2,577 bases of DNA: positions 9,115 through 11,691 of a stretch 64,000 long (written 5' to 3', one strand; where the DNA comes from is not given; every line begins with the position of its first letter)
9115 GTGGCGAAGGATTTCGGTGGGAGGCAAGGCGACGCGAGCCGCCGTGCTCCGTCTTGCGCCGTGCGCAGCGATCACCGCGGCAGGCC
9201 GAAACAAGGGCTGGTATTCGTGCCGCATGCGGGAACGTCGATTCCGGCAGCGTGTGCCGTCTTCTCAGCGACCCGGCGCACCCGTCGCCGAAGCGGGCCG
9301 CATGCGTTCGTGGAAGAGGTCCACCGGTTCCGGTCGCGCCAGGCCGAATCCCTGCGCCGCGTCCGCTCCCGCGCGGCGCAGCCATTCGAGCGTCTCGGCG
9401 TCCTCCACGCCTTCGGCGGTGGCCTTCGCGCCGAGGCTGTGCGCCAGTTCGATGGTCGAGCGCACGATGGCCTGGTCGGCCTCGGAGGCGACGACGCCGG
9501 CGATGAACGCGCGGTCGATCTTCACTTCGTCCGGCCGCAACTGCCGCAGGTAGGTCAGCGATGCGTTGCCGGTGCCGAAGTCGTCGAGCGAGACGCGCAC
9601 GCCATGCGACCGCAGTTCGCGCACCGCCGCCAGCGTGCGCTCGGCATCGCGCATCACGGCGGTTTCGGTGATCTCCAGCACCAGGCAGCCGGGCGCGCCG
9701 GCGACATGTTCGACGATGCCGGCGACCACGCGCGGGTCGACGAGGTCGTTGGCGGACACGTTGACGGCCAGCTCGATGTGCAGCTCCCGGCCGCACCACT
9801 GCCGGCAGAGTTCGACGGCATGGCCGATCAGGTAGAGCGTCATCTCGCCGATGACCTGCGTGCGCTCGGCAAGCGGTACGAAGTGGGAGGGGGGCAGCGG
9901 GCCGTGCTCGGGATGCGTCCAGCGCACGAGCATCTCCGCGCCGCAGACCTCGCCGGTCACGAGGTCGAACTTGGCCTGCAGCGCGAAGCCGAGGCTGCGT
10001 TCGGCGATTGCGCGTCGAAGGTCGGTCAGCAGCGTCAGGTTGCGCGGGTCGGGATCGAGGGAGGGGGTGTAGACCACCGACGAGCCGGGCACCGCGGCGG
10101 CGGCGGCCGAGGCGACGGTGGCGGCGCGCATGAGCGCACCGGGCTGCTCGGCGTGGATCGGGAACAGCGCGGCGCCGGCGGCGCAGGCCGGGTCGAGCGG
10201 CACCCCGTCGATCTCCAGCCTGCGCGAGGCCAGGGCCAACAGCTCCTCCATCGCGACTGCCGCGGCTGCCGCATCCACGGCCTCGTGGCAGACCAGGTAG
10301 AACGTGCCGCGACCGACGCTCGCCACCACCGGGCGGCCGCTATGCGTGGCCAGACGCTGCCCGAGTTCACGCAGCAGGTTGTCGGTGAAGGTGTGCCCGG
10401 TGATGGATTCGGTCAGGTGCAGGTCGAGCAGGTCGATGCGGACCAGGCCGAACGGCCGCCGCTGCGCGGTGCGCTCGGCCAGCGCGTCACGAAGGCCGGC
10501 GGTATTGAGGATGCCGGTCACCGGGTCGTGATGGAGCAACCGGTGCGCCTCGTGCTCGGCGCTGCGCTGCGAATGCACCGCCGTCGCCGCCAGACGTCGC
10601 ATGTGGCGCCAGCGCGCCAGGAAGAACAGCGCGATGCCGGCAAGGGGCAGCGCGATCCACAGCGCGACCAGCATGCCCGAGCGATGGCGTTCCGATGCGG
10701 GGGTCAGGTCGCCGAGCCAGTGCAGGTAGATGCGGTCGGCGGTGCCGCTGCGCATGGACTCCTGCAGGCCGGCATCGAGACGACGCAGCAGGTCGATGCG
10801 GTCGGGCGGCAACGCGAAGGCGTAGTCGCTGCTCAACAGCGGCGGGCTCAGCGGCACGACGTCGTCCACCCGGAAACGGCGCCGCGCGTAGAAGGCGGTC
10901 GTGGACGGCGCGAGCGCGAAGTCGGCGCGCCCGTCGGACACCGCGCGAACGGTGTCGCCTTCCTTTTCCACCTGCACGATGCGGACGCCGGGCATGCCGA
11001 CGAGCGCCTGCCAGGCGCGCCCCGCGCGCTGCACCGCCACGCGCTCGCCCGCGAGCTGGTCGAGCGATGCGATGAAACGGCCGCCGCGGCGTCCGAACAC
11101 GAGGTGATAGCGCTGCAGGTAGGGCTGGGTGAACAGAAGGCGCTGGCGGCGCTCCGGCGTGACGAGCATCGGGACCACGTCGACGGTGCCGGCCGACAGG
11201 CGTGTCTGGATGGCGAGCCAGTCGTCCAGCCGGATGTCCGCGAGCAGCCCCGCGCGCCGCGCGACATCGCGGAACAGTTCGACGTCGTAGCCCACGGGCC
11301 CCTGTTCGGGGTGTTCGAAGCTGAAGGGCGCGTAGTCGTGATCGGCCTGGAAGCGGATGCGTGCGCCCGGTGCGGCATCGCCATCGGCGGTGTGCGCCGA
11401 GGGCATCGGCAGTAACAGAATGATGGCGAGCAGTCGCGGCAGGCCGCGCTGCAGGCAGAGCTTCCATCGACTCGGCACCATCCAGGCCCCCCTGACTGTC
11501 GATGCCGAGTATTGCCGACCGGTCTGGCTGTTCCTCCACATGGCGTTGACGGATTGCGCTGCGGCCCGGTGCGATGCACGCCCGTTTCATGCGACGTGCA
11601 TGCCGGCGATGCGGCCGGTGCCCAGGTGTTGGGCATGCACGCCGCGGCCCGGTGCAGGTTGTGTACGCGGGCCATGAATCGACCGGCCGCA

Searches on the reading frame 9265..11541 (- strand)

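Call 54: search_protein_families(library=pfam, proteins=[window:9265-11541:-], max_evalue=0.001)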
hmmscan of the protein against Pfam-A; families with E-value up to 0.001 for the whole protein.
window:9265-11541:- (758 aa): 3 families
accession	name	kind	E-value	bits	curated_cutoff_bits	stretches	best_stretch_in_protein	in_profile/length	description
PF00563.25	EAL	-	3.4e-65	220.1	31.3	1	507-737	3-236/236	EAL domain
PF00497.25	SBP_bac_3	-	1.7e-22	80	26.4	1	62-277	1-131/132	Bacterial extracellular solute-binding proteins, family 3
PF00990.26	GGDEF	-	6.3e-12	46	23.8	1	337-477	2-150/161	Diguanylate cyclase, GGDEF domain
